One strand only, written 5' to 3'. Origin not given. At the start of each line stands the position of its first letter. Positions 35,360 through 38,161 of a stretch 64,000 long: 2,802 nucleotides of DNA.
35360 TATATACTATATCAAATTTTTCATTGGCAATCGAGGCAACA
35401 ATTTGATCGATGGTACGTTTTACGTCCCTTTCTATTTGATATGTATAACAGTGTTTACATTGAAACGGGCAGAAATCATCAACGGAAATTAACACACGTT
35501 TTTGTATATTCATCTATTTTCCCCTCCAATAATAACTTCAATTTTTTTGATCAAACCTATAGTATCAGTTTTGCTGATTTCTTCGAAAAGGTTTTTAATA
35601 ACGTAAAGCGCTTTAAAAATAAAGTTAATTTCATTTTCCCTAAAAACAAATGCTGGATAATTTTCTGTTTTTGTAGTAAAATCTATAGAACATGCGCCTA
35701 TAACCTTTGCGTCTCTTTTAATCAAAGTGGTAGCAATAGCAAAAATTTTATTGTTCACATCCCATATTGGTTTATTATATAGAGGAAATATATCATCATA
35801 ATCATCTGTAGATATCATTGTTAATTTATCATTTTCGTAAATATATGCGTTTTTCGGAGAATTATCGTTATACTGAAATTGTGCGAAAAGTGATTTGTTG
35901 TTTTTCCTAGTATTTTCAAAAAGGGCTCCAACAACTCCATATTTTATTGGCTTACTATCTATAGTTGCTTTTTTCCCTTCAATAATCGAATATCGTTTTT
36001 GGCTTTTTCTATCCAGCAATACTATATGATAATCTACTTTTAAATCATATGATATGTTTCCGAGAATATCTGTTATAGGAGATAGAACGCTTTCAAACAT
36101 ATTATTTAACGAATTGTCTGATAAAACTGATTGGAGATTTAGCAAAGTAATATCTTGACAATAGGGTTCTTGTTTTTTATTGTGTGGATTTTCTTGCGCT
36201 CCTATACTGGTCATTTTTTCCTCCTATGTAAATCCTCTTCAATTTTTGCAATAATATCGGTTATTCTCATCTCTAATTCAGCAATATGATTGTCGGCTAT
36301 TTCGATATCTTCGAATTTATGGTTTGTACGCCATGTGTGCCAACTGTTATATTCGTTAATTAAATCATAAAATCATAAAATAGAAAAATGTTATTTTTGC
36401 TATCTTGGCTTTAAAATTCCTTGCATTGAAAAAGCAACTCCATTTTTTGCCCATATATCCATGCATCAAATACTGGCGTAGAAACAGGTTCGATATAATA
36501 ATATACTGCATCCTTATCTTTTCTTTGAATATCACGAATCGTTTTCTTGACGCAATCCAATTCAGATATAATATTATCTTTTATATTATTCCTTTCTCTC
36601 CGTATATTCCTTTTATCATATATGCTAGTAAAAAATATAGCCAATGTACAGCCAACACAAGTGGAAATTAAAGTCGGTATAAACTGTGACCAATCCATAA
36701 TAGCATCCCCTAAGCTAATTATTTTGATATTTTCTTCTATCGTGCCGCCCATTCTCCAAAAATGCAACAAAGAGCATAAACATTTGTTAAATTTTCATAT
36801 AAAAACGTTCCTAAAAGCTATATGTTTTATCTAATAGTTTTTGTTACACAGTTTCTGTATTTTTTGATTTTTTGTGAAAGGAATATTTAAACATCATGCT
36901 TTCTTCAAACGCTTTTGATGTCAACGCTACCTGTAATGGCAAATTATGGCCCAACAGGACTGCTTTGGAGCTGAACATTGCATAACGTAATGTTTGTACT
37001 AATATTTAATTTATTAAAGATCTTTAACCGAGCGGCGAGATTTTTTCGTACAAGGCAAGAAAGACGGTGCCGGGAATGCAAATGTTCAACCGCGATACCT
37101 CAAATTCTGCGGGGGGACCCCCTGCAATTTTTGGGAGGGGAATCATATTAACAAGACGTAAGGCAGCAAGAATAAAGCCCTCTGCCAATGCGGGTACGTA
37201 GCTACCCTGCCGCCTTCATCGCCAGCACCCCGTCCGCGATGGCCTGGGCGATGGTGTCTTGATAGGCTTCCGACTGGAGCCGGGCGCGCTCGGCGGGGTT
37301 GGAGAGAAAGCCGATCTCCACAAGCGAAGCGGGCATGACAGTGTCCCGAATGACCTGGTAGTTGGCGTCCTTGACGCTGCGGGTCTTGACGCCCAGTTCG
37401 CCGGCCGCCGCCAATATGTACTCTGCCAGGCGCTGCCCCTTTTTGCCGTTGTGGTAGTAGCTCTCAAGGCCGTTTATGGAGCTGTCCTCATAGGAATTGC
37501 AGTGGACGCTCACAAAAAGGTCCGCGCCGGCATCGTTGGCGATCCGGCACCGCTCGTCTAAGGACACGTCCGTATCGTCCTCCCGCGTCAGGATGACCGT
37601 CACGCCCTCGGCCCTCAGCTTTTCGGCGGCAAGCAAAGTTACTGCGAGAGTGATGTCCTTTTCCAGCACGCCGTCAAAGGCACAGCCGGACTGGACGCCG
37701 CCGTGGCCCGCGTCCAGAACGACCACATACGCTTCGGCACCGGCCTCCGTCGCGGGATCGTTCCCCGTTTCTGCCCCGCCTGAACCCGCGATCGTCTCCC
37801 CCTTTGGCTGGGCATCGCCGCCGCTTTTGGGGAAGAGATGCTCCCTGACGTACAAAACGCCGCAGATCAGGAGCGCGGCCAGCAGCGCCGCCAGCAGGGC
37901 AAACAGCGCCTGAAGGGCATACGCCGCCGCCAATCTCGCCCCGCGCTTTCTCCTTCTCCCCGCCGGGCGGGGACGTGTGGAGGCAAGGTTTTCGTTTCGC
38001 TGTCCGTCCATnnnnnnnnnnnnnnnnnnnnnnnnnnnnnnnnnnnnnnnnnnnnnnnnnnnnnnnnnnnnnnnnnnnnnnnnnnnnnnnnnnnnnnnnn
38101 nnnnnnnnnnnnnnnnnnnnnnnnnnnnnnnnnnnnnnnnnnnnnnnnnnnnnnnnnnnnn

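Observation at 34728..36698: Candidate undescribed system: membrane protein - GAF-like protein - radical SAM enzyme operon on a foreign cassette inside an integrative island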

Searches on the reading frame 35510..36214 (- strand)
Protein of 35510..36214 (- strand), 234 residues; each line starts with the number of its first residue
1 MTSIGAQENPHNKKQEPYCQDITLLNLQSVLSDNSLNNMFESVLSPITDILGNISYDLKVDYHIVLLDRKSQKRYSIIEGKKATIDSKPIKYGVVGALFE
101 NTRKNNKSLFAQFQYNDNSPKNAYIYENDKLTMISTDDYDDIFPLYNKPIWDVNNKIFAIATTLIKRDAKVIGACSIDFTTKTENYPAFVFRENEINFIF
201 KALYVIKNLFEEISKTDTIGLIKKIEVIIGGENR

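Call 4: search_protein_families(library=padloc, proteins=[window:35510-36214:-], max_evalue=1)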
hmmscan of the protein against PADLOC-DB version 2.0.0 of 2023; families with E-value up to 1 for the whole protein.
window:35510-36214:- (234 aa): 1 family
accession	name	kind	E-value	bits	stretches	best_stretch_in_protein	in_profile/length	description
PDLC02769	SspB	-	0.015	12.7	1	65-131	185-251/282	SspB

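Call 5: search_protein_families(library=ncbifam, proteins=[window:35510-36214:-], max_evalue=1)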
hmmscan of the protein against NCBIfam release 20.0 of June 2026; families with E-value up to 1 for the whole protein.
window:35510-36214:- (234 aa): 0 families

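Call 6: search_protein_families(library=pfam, proteins=[window:35510-36214:-], max_evalue=1)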
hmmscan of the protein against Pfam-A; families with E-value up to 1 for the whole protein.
window:35510-36214:- (234 aa): 2 families
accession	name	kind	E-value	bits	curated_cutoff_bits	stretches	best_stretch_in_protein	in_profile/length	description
PF11865.14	mTOR_dom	-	0.07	13.6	27.6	1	13-54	77-118/160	Serine/threonine-protein kinase mTOR domain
PF23449.2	CBM-like_CFAP184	-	0.16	12.7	27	1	163-196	34-67/111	CFAP184 CBM-like domain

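Call 12: find_homologous_proteins(query=window:35510-36214:-)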
Query window:35510-36214:- (234 aa): 3 proteins with E <= 0.001 among 308 candidates.
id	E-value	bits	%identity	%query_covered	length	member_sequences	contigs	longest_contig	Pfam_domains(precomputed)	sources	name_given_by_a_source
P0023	6.7e-134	462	97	93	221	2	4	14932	-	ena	-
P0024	2.0e-46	176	42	96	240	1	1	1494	-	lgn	-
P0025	1.3e-42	164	41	89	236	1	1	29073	-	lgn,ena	-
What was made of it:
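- Checked: the 234-aa protein has homologues at 41-42% identity (call 12).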

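Call 38: find_homologous_proteins(query=A2, max_evalue=0.001)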
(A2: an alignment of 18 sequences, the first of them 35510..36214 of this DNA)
Query A2 (18 sequences) (234 aa, profile of the alignment): 33 proteins with E <= 0.001 among 3123 candidates.
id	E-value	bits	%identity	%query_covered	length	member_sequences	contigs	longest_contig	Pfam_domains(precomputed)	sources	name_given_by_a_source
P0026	5.0e-62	227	56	4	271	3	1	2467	-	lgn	-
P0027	6.0e-61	224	36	12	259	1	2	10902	-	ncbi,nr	ncbi:MAG: hypothetical protein MJ177_05610 [Clostridia bacterium]|nr:hypothetical protein [Clostridi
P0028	6.9e-51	191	29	15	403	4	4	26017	PF13365.13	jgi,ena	-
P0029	1.6e-50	190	29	7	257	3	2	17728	-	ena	-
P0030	3.7e-50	188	18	47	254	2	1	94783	-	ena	-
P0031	2.1e-49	186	21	44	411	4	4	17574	-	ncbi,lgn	ncbi:serine protease [Oscillospiraceae bacterium 38-13]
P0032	2.8e-49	185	50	5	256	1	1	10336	-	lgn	-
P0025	8.3e-49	184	41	89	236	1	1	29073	-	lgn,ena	-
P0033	1.1e-48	183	31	11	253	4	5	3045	-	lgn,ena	-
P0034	1.4e-48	183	29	30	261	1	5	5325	-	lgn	-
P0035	6.7e-48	181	22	44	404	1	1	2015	PF13365.13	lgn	-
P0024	1.8e-47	180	42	96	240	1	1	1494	-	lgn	-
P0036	5.9e-47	178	32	12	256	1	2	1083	-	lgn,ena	-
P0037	9.5e-47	177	33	5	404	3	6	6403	-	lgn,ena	-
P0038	3.4e-46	175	30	13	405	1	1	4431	PF13365.13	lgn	-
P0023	3.1e-45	172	97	93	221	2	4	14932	-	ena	-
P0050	1.2e-40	157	24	15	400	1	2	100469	PF13365.13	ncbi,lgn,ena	-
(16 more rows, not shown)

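Call 43: find_encoding_contigs(protein=P0023, flank=8000, max_places=4)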
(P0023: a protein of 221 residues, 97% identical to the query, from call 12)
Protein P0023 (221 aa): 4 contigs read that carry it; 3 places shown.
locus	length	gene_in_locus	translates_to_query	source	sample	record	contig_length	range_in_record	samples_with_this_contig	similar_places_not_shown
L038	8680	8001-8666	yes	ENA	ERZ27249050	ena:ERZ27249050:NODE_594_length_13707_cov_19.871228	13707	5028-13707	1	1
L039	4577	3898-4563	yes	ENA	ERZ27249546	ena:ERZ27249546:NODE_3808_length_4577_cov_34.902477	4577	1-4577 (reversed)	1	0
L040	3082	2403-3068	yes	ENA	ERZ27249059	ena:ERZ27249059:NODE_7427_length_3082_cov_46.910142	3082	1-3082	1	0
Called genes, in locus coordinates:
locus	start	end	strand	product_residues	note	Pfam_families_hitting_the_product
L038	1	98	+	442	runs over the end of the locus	PF00672:HAMP (faint), PF00512:HisKA (weak), PF02518:HATPase_c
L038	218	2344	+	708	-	-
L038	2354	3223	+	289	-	PF00005:ABC_tran, PF13304:AAA_21 (weak)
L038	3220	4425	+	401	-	-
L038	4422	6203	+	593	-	-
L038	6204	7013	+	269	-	PF01520:Amidase_3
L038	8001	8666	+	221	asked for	-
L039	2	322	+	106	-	?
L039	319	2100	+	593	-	-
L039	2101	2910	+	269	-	PF01520:Amidase_3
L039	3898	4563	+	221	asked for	-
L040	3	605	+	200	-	?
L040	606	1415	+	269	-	PF01520:Amidase_3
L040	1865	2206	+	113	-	-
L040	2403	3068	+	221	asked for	-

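Call 49: predict_structure(alignment_id=A3)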
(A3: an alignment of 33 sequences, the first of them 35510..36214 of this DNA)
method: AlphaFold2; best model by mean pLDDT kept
length: 234 residues; sequences in the alignment: 33
mean_pLDDT: 77.3   pTM: 0.78
mean pLDDT of the five models: 77.3, 76.3, 72.4, 70.3, 55.5
residues with pLDDT >= 90: 48; 70-90: 132; 50-70: 37; < 50: 17
segments of 3 or more residues with pLDDT < 50: 1-14, 232-234
pLDDT, mean of each block of 10 residues (from residue 1): 39 52 71 74 86 91 88 82 73 75 70 80 88 86 73 81 89 91 84 94 90 71 66 43
secondary structure, 60 per line:
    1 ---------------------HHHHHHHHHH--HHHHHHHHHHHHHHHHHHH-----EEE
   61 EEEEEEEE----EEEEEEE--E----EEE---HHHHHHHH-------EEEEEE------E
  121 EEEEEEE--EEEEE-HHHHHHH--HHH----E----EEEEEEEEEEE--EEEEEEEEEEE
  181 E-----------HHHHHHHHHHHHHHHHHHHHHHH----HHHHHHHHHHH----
elements in order: H22-31 H34-52 E58-68 E73-79 E87-89 H93-100 E108-113 E120-127 E130-134 H136-142 E157-167 E170-181 H193-215 H220-230
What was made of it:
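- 35510..36214 (-): GAF-fold protein, 234 aa, carrying the ~190-aa 'rSAM-associated GAF-like domain'. Invariant residues are R74, G93, G96 and G173; D178 is invariant in the 18-sequence alignment and nearly invariant in the 33-sequence one. The gene is coupled to the rSAM gene by an ATGA overlap. AF2 pLDDT 77.3 (call 49).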

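Call 52: fold_search(model_id=the predicted structure, library=pdb)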
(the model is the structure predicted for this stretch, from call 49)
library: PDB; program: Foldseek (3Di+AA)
matches with E <= 10: 1218; with E <= 0.001: 32
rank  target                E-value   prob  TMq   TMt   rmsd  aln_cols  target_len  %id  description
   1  1ykd_A                8.9e-06  1.00  0.34  0.23   9.9       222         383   16  Crystal Structure of the Tandem GAF Domains from a Cyanobacterial Adenylyl Cyclase: Novel Modes of Ligand-Binding and  (released 2005-02-22)
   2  3ksf_A                4.4e-05  1.00  0.36  0.51  10.9       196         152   14  structure of fRMsr of Staphylococcus aureus (reduced form) (released 2010-05-26)
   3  1ykd_B                4.7e-05  1.00  0.33  0.23  10.2       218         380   14  Crystal Structure of the Tandem GAF Domains from a Cyanobacterial Adenylyl Cyclase: Novel Modes of Ligand-Binding and  (released 2005-02-22)
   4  3ci6_B                7.2e-05  1.00  0.40  0.51   8.3       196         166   13  Crystal structure of the GAF domain from Acinetobacter phosphoenolpyruvate-protein phosphotransferase (released 2008-05-13)
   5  4mcw_A                9.2e-05  1.00  0.37  0.26  10.4       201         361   18  Crystal structure of a HD-GYP domain (a cyclic-di-GMP phosphodiesterase) containing a tri-nuclear metal centre (released 2014-02-19)
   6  1mc0                  1.2e-04  1.00  0.36  0.28   9.8       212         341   15  Regulatory Segment of Mouse 3',5'-Cyclic Nucleotide Phosphodiesterase 2A, Containing the GAF A and GAF B Domains (released 2002-10-02)
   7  3o5y_A                2.3e-04  1.00  0.40  0.60   7.7       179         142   10  The Crystal Structure of the GAF domain of a two-component sensor histidine kinase from Bacillus halodurans to 2.45A (released 2010-08-11)
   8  4mcw_B                2.6e-04  1.00  0.36  0.26  11.0       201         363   17  Crystal structure of a HD-GYP domain (a cyclic-di-GMP phosphodiesterase) containing a tri-nuclear metal centre (released 2014-02-19)
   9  2zmf_B                2.8e-04  1.00  0.39  0.51   9.2       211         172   14  Crystal structure of the C-terminal GAF domain of human phosphodiesterase 10A (released 2008-04-29)
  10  3lfv_A                3.5e-04  0.95  0.31  0.20  15.6       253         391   12  crystal structure of unliganded PDE5A GAF domain (released 2010-09-22)
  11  3ibj_A                4.0e-04  1.00  0.37  0.15   8.4       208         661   14  X-ray structure of PDE2A (released 2009-10-27)
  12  9cxi_A                4.3e-04  0.99  0.38  0.14  12.1       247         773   11  Structure of PDE6C in complex with the rod inhibitory p gamma subunit in the absence of added cGMP (released 2024-12-18)
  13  9cxg_A                4.3e-04  0.97  0.33  0.13  12.6       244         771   11  Structure of PDE6C in complex with inhibitory cone p gamma in the presence of cGMP (released 2024-12-18)
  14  3ksf_D                4.5e-04  1.00  0.37  0.51  10.0       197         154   12  structure of fRMsr of Staphylococcus aureus (reduced form) (released 2010-05-26)
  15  6baf                  4.5e-04  0.99  0.36  0.30   9.6       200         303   14  Structure of the chromophore binding domain of Stigmatella aurantiaca phytochrome P1, wild-type (released 2018-09-19)
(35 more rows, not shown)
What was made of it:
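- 35510..36214 (-): All top-50 Foldseek PDB hits are GAF domains or GAF-containing proteins (call 52).
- On GAF domain: All 50 best Foldseek PDB matches are GAF domains or GAF-containing proteins, with TM 0.5-0.6 normalised by target (call 52).
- Closest known: GAF-regulated nucleotide enzymes. Same: The partner protein has a GAF fold, and these proteins are its best structural matches (call 52).
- GAF-regulated enzymes such as the CyaB2 cyclase are the top structural matches of the partner (call 52).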

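Call 59: list_cluster_members(proteins=[P0001, window:35510-36214:-, P0006, P0013, P0031, P0050, P0027])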
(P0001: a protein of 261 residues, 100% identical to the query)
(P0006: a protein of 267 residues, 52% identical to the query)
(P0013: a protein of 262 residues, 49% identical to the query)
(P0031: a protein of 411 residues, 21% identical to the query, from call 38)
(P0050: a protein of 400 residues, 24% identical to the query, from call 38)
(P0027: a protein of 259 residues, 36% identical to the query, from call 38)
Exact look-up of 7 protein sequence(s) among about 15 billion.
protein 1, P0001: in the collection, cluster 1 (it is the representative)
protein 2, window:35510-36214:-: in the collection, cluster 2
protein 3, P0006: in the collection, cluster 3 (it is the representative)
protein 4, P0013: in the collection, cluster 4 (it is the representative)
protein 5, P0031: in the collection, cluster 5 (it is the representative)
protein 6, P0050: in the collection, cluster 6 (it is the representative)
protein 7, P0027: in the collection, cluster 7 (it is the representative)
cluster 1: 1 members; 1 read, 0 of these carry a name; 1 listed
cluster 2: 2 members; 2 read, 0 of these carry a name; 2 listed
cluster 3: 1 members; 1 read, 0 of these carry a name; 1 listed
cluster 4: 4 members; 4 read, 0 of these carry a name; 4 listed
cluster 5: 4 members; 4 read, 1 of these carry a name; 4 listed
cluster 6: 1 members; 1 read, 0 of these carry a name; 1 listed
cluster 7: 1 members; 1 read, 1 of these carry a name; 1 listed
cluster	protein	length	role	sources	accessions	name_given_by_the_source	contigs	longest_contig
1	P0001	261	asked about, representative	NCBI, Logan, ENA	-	-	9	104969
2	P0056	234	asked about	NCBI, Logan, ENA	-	-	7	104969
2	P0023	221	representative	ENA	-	-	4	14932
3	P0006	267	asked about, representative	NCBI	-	-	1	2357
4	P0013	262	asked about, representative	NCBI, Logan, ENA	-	-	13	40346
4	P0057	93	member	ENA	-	-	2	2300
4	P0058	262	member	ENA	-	-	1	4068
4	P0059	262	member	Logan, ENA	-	-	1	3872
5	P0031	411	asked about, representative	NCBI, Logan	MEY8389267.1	serine protease [Oscillospiraceae bacterium 38-13]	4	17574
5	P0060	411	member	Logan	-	-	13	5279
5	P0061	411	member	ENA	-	-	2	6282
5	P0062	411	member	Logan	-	-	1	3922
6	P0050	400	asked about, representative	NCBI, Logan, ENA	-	-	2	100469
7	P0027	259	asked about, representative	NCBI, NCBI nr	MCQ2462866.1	MAG: hypothetical protein MJ177_05610 [Clostridia bacterium] | hypothetical protein [Clostridia bacterium]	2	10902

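Call 80: search_solved_structures(query=A2, max_evalue=10)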
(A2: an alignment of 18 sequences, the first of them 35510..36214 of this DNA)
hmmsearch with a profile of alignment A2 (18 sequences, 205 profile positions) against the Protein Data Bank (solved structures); distinct sequences matched with E-value up to 10: 7.
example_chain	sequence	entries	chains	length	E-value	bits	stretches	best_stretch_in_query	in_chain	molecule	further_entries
4g3w_A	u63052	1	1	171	0.00074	22.3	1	123-166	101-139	Transcriptional regulator nlh1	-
4g3k_A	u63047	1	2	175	0.00076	22.3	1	123-166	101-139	Transcriptional regulator nlh1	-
4g3v_A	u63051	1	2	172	0.22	14.2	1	136-194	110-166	Transcriptional regulator nlh2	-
9lnf_A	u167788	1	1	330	0.24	14.1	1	139-162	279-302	SpoIVB peptidase 42 kDa isoform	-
1skn_P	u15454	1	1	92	0.25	14.1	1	9-53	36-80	DNA-BINDING DOMAIN OF SKN-1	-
3ksf_A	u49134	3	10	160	1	12.1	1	133-165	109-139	Putative uncharacterized protein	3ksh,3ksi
3ksg_A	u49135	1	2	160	1.2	11.8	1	133-165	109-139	Putative uncharacterized protein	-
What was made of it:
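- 35510..36214 (-): The profile against PDB sequences best matches the Nlh1 GAF domain, E 7e-4 (call 80).
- On GAF domain: The profile against PDB sequences gives only a marginal hit to the Nlh1 GAF domain, E 7e-4 (call 80).
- GAF, with cAMP/cGMP-binding GAFs among the top hits (calls 49, 52, 80).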

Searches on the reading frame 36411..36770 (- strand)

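Call 4: search_protein_families(library=padloc, proteins=[window:36411-36770:-], max_evalue=1)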
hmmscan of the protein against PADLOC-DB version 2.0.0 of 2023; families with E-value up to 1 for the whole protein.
window:36411-36770:- (119 aa): 0 families

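Call 5: search_protein_families(library=ncbifam, proteins=[window:36411-36770:-], max_evalue=1)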
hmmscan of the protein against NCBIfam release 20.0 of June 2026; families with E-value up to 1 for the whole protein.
window:36411-36770:- (119 aa): 3 families
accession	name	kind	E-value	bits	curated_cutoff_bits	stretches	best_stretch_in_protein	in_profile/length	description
NF007153.0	PRK09588.1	equivalog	0.0051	15.8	407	1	19-60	55-95/379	RNA ligase RtcB family protein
TIGR03073.1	release_rtcB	hypoth_equivalog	0.018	14.1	271.8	1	20-55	45-80/356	RNA ligase RtcB family protein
NF041053.1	CobW_rel_Se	equivalog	0.12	12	180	1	32-98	57-121/195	CobW-related selenoprotein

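Call 6: search_protein_families(library=pfam, proteins=[window:36411-36770:-], max_evalue=1)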
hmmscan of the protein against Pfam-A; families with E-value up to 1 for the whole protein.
window:36411-36770:- (119 aa): 1 family
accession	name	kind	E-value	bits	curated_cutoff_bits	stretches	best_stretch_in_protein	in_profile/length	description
PF06305.16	LapA_dom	-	0.013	15.9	28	1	18-65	8-58/64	Lipopolysaccharide assembly protein A domain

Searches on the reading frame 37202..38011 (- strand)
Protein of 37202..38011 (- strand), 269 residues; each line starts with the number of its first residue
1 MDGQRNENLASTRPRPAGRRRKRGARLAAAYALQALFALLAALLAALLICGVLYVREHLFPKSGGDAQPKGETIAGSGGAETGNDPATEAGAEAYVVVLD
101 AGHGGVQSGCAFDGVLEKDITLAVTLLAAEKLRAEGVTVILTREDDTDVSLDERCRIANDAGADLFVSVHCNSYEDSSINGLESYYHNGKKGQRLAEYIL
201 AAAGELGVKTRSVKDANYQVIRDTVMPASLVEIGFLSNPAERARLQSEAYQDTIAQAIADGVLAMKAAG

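Call 48: search_protein_families(library=pfam, proteins=[window:37202-38011:-], max_evalue=0.001)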
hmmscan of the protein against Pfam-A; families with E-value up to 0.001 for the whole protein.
window:37202-38011:- (269 aa): 1 family
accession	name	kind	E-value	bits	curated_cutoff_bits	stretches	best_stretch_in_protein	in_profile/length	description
PF01520.23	Amidase_3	-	7e-54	182.9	27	1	97-262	1-172/174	N-acetylmuramoyl-L-alanine amidase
